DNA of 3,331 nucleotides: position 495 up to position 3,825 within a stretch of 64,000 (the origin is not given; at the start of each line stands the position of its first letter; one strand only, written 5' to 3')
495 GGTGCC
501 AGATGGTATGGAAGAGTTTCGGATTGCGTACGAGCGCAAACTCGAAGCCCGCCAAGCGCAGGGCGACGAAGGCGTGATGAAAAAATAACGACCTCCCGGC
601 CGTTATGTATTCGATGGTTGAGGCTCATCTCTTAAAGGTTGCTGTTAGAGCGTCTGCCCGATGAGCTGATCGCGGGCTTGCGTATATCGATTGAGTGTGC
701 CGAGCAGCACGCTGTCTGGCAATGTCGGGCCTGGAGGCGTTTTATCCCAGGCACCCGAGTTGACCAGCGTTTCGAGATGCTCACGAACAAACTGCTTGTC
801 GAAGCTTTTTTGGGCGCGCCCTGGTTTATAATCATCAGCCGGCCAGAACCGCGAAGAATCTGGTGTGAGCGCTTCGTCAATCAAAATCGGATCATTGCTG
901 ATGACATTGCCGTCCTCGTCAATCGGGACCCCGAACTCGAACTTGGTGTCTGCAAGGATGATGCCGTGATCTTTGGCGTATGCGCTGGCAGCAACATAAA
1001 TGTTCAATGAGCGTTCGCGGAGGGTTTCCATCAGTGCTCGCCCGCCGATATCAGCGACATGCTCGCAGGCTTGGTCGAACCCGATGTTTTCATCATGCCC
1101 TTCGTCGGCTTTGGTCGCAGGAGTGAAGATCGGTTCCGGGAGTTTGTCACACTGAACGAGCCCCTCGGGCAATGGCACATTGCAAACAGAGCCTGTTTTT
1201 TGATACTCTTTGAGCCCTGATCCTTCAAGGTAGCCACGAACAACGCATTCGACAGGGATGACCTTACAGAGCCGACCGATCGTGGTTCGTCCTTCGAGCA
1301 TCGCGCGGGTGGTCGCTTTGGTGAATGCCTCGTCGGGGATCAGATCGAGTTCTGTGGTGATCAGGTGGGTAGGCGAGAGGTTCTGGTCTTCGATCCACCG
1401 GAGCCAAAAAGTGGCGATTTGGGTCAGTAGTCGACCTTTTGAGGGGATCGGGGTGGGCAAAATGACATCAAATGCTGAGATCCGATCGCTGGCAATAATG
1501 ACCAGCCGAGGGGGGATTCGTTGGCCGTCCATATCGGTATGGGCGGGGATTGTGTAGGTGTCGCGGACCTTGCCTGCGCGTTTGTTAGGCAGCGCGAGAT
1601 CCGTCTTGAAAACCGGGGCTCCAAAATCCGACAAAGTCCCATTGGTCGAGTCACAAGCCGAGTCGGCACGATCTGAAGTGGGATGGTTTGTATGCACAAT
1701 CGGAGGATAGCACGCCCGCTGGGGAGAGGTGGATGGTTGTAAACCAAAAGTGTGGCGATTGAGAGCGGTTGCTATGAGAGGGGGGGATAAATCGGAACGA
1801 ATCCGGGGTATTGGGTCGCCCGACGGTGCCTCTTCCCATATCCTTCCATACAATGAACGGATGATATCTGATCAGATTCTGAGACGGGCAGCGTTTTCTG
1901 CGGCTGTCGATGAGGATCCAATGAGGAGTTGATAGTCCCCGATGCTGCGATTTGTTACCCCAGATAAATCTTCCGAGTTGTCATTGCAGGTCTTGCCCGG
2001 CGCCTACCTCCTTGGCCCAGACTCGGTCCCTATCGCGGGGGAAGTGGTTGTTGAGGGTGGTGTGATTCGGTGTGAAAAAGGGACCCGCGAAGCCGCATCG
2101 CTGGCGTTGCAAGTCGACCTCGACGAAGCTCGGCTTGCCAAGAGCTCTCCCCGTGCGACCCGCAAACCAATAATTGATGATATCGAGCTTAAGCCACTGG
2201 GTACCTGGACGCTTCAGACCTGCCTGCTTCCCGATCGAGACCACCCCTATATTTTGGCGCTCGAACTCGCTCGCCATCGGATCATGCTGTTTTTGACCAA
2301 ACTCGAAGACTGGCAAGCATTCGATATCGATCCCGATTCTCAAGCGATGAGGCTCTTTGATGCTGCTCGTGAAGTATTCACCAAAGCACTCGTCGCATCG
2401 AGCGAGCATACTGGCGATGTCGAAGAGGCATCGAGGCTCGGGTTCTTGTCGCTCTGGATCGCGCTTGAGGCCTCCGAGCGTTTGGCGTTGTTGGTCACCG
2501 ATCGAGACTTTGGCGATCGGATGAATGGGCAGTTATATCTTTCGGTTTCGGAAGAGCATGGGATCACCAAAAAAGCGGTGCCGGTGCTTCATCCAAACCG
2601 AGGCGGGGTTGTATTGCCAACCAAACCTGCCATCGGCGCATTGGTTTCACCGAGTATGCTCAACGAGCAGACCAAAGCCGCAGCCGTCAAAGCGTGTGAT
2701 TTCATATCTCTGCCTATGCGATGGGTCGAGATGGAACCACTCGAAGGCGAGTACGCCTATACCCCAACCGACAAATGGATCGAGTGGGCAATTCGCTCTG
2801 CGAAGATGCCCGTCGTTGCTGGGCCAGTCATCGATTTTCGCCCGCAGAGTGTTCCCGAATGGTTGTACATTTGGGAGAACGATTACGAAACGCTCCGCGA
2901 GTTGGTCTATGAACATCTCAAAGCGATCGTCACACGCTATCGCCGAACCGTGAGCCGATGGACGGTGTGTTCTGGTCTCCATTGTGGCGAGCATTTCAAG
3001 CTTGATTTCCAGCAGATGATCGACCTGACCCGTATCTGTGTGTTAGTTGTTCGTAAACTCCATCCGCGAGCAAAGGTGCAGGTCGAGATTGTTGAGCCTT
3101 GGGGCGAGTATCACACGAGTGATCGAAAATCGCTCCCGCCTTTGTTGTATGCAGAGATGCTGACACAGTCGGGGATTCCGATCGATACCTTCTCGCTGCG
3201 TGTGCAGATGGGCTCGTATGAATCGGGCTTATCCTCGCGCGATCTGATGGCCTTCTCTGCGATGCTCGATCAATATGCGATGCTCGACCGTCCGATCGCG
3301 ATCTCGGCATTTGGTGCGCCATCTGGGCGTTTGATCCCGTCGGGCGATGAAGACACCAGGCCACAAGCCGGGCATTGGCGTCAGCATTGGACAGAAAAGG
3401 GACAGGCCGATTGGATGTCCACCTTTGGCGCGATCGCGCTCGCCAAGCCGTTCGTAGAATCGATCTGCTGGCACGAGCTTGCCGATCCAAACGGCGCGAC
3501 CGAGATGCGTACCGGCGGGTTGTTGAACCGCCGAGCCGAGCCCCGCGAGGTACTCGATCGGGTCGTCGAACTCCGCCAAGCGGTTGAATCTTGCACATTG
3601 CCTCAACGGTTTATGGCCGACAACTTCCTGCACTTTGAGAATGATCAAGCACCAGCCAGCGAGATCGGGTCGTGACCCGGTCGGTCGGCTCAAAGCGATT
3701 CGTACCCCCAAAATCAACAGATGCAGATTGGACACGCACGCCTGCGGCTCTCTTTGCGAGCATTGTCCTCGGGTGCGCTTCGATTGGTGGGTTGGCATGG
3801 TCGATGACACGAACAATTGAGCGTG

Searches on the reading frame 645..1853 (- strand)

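Call 59: search_protein_families(library=pfam, proteins=[window:645-1853:-], max_evalue=0.001)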
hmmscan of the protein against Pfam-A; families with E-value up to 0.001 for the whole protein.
window:645-1853:- (402 aa): 1 family
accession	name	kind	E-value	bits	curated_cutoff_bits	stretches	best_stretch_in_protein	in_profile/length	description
PF01259.24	SAICAR_synt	-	2e-65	221.2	20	1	93-365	4-224/233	SAICAR synthetase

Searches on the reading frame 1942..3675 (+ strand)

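Call 59: search_protein_families(library=pfam, proteins=[window:1942-3675:+], max_evalue=0.001)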
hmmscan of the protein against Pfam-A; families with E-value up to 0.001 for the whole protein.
window:1942-3675:+ (577 aa): 1 family
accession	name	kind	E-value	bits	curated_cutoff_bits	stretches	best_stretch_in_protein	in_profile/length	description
PF00331.26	Glyco_hydro_10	-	1.4e-05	25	22.1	1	231-343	13-126/311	Glycosyl hydrolase family 10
